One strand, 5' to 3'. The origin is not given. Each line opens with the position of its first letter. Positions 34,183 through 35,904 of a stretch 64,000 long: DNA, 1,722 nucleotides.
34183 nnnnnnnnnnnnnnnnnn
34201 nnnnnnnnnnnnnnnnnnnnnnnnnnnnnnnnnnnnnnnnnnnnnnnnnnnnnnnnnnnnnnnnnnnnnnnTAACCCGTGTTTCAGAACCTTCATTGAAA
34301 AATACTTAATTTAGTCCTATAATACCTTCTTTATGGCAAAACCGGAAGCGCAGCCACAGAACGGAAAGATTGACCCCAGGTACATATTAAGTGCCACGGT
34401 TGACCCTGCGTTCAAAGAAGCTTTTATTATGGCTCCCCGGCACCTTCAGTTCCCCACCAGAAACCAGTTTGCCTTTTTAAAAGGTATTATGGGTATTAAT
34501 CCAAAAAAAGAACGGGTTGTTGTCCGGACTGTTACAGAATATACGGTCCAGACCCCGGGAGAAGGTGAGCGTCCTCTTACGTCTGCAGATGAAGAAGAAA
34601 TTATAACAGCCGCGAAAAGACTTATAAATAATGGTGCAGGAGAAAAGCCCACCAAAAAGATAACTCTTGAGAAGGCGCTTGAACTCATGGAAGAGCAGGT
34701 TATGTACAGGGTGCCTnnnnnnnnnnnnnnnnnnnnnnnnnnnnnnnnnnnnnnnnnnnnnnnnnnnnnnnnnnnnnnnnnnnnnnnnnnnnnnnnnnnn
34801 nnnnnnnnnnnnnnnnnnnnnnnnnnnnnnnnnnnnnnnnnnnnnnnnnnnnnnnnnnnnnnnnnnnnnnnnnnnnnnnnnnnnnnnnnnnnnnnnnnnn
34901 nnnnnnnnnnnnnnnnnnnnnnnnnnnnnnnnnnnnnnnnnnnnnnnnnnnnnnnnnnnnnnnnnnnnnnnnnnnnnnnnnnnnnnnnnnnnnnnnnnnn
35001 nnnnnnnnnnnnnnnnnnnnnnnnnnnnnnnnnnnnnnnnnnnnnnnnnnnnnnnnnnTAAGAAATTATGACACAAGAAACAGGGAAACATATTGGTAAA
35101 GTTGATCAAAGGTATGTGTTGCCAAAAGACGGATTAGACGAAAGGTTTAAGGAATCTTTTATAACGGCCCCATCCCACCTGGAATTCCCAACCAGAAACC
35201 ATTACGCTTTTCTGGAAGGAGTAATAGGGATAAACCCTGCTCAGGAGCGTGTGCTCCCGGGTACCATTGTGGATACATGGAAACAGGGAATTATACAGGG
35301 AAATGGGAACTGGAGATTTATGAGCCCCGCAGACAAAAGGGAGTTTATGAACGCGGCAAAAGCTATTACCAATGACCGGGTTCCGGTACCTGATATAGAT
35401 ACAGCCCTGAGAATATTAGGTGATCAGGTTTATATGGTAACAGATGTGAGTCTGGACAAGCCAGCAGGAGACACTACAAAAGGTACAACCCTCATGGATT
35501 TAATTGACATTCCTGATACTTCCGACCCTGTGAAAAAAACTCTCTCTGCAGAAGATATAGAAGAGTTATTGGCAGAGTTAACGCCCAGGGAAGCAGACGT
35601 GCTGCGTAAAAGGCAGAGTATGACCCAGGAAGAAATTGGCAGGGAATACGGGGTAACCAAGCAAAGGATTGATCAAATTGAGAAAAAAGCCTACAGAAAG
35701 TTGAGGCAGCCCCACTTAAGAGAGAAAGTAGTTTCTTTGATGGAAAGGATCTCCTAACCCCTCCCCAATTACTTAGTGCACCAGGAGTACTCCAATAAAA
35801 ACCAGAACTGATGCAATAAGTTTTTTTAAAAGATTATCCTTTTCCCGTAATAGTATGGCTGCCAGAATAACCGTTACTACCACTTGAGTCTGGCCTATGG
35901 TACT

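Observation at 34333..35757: Two tandem paralogous genes downstream of rpoD encode sigma-70 region 3.2/4-only proteins with a shared novel N-terminal domain.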

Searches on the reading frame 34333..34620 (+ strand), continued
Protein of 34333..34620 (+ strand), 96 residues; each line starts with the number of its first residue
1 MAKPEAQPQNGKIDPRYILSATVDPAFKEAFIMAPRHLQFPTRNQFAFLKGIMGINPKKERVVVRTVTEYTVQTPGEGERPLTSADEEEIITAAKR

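Call 97: search_dna_similar(query=window:34333-34620:+, collection=plasmids, mode=protein, max_evalue=1, max_rows=5)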
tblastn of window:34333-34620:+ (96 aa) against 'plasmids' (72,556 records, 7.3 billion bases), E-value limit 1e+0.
No match.

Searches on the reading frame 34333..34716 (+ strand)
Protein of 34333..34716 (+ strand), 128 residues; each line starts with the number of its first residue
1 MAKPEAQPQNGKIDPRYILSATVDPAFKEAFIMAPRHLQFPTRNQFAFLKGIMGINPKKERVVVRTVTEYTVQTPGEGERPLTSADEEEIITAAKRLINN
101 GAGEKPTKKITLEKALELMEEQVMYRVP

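Call 10: find_homologous_proteins(query=A1, max_evalue=0.01)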
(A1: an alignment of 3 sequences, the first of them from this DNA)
Query A1 (3 sequences): 177 candidates shared short words with the query, none scored E <= 0.01.

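Call 44: find_related_loci(query=A5, collection=viral_contigs, flank=8000)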
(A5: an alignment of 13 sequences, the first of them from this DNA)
Query A5 (100 aa) in viral_contigs; peptide patterns used: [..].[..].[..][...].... (x = any residue, [..] = any of these).
11 stretches matched a pattern, but none encodes a relative of the query by tblastn (E <= 1e-3).

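Call 46: find_related_loci(query=A6, collection=metagenome_contigs, flank=8000)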
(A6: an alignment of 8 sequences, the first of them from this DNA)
Query A6 (100 aa) in metagenome_contigs; peptide patterns used: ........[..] (x = any residue, [..] = any of these).
64 stretches matched a pattern, but none encodes a relative of the query by tblastn (E <= 1e-3).

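Call 70: find_homologous_proteins(query=A7, max_evalue=0.01)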
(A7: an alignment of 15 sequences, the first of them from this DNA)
Query A7 (15 sequences): 553 candidates shared short words with the query, none scored E <= 0.01.

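Call 71: find_related_loci(query=A6, collection=genome_contigs, flank=8000)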
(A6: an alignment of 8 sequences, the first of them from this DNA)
Query A6 (100 aa) in genome_contigs; peptide patterns used: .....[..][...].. (x = any residue, [..] = any of these).
3 stretches matched a pattern; 2 encode a relative of the query (tblastn E <= 1e-3); 2 distinct loci.
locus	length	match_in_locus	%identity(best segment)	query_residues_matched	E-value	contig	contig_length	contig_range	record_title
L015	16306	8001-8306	44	12-97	3e-24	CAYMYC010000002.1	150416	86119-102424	MAG TPA_asm: uncultured Gammaproteobacteria bacterium isolate binchicken_co128_232 genome assembly, contig: NODE_69_leng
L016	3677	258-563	44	12-97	3e-24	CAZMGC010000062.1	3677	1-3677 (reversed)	MAG TPA_asm: uncultured Gammaproteobacteria bacterium isolate SRP278252_co2_146 genome assembly, contig: NODE_55913_leng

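Call 82: predict_structure(alignment_id=A8)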
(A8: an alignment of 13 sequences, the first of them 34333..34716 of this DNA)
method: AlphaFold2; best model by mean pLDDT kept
length: 128 residues; sequences in the alignment: 13
mean_pLDDT: 73.8   pTM: 0.40
mean pLDDT of the five models: 73.8, 69.9, 69.6, 65.9, 65.0
residues with pLDDT >= 90: 0; 70-90: 84; 50-70: 38; < 50: 6
segments of 3 or more residues with pLDDT < 50: 5-8
pLDDT, mean of each block of 10 residues (from residue 1): 46 60 79 82 84 76 61 84 87 80 62 85 71
secondary structure, 60 per line:
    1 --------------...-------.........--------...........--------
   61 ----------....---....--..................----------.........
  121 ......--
elements in order: H25-33 H42-52 E71-74 E78-81 H84-101 H112-126

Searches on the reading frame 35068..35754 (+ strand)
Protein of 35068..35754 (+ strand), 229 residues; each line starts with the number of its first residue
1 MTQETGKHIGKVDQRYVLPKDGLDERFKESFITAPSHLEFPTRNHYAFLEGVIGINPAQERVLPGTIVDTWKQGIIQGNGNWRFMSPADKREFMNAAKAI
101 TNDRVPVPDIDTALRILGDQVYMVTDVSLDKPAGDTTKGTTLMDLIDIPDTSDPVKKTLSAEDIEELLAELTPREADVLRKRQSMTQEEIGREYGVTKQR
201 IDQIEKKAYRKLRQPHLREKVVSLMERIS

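Call 3: search_protein_families(library=pfam, proteins=[window:35068-35754:+], max_evalue=1)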
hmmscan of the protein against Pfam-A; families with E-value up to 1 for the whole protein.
window:35068-35754:+ (229 aa): 9 families
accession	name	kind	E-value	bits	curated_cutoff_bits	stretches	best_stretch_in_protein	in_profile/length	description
PF04545.22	Sigma70_r4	-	6.5e-13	48.4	24.1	1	167-214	1-50/50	Sigma-70, region 4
PF01381.28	HTH_3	-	0.00014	22.3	23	1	179-215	4-39/55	Helix-turn-helix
PF16509.11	KORA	-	0.0019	18.8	26.7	1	184-210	30-56/84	TrfB plasmid transcriptional repressor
PF08281.18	Sigma70_r4_2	-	0.0043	17.1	25.7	1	162-203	2-45/54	Sigma-70, region 4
PF13560.12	HTH_31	-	0.087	13.6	27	1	179-206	9-36/64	Helix-turn-helix domain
PF00196.25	GerE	-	0.1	12.7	23.5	1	170-221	2-54/57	Bacterial regulatory proteins, luxR family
PF13518.12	HTH_28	-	0.11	13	25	1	179-207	7-35/52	Helix-turn-helix domain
PF12844.13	HTH_19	-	0.13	12.6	30.2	1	179-209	7-37/64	Helix-turn-helix domain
PF13413.12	HTH_25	-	0.17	12.2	24.6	1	180-215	6-41/62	Helix-turn-helix domain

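Call 4: search_protein_families(library=ncbifam, proteins=[window:35068-35754:+], max_evalue=1)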
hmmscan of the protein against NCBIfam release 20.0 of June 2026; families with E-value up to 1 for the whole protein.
window:35068-35754:+ (229 aa): 50 families (the best 25 are shown)
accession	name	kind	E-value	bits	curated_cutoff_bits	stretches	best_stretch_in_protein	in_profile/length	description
NF005643.0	PRK07406.1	equivalog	6.5e-17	61.7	500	1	126-217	290-388/397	RNA polymerase sigma factor RpoD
NF004208.0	PRK05658.1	equivalog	2.5e-16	59.8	555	1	127-226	523-630/631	RNA polymerase sigma factor RpoD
TIGR02393.1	RpoD_Cterm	equivalog_domain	1.7e-15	57.3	354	1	125-224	129-236/238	RNA polymerase sigma factor RpoD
NF006666.0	PRK09210.1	equivalog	3.9e-14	52.7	572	1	126-221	262-365/370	RNA polymerase sigma factor RpoD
NF041931.2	MzaA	equivalog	1.6e-13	50.4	800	1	123-222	607-711/726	MZA anti-phage system associated sigma-70 family RNA polymerase sigma factor MzaA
NF005785.0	PRK07598.1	equivalog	1.1e-12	47.5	554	1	126-228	305-414/415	RNA polymerase sigma factor SigC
TIGR02997.1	Sig70-cyanoRpoD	subfamily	2.7e-12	46.6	384.5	1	124-213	202-298/298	RNA polymerase sigma factor, RpoD/SigA family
TIGR02937.1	sigma70-ECF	superfamily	3.3e-12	46.4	42.9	1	141-214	87-163/165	sigma-70 family RNA polymerase sigma factor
NF004561.0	PRK05901.1-3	equivalog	2.9e-11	43.2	582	1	120-216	423-527/537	RNA polymerase sigma factor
NF004560.0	PRK05901.1-1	equivalog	6.6e-11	42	711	1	115-216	397-506/516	RNA polymerase sigma factor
NF004566.0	PRK05901.2-4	equivalog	1.4e-10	40.9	531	1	107-225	315-443/448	RNA polymerase sigma factor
NF005920.0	PRK07921.1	subfamily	2.5e-10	39.9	464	1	126-221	220-323/328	RNA polymerase sigma factor SigB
NF004564.0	PRK05901.2-2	equivalog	6.1e-09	35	617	1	126-223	383-491/500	RNA polymerase sigma factor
NF004471.0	PRK05803.1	subfamily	3.2e-08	33.1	252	1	123-214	125-226/235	RNA polymerase sporulation sigma factor SigK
TIGR02980.1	SigBFG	subfamily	4.4e-08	33.1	234.35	1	125-214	134-224/227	SigB/SigF/SigG family RNA polymerase sigma factor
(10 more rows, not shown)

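Call 66: search_protein_families(library=phrogs, proteins=[window:35068-35754:+], max_evalue=0.1)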
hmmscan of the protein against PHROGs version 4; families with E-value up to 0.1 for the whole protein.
window:35068-35754:+ (229 aa): 14 families
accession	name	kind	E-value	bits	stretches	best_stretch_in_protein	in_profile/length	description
phrog_351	-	transcription regulation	1.1e-21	78.2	1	119-222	617-732/928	RNA polymerase sigma factor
phrog_1740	-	transcription regulation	3.9e-05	23.4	1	147-214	145-214/567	RNA polymerase sigma factor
phrog_11306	-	unknown function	0.0012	19.9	1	185-228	1-44/63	-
phrog_357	-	transcription regulation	0.0029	18.3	1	168-210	9-49/170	transcriptional repressor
phrog_1190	-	transcription regulation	0.0036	18.1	1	161-214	102-157/167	RNA polymerase sigma factor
phrog_8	-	transcription regulation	0.0061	17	1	179-207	84-193/346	transcriptional regulator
phrog_1373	-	transcription regulation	0.012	16.6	1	164-206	64-98/166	transcriptional regulator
phrog_11138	-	unknown function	0.013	16.8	1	134-214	54-137/142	-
phrog_686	-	DNA, RNA and nucleotide metabolism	0.018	16.3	1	163-205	29-69/76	HTH DNA binding protein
phrog_2104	-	unknown function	0.034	15.4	1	170-207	38-75/103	-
phrog_7140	-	DNA, RNA and nucleotide metabolism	0.036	13.8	1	162-211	235-284/423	intron encoded nuclease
phrog_7061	-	DNA, RNA and nucleotide metabolism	0.04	15.4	1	180-208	40-68/70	HTH DNA binding protein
phrog_7241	-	transcription regulation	0.044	14.8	1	176-214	66-103/122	transcriptional regulator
phrog_36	-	transcription regulation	0.051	14.2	1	162-214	131-185/220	transcriptional regulator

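Call 67: search_protein_families(library=padloc, proteins=[window:35068-35754:+], max_evalue=0.1)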
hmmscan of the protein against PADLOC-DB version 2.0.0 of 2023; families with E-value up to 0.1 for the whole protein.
window:35068-35754:+ (229 aa): 3 families
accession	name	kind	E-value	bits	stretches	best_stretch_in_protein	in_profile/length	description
PDLC02203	MzaA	-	5.8e-10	36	1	150-226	587-669/683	-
PDLC03949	RmrA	-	0.017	12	1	172-210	3-41/363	-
PDLC02926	HTH_VI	-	0.025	12.8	1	179-207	9-37/92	-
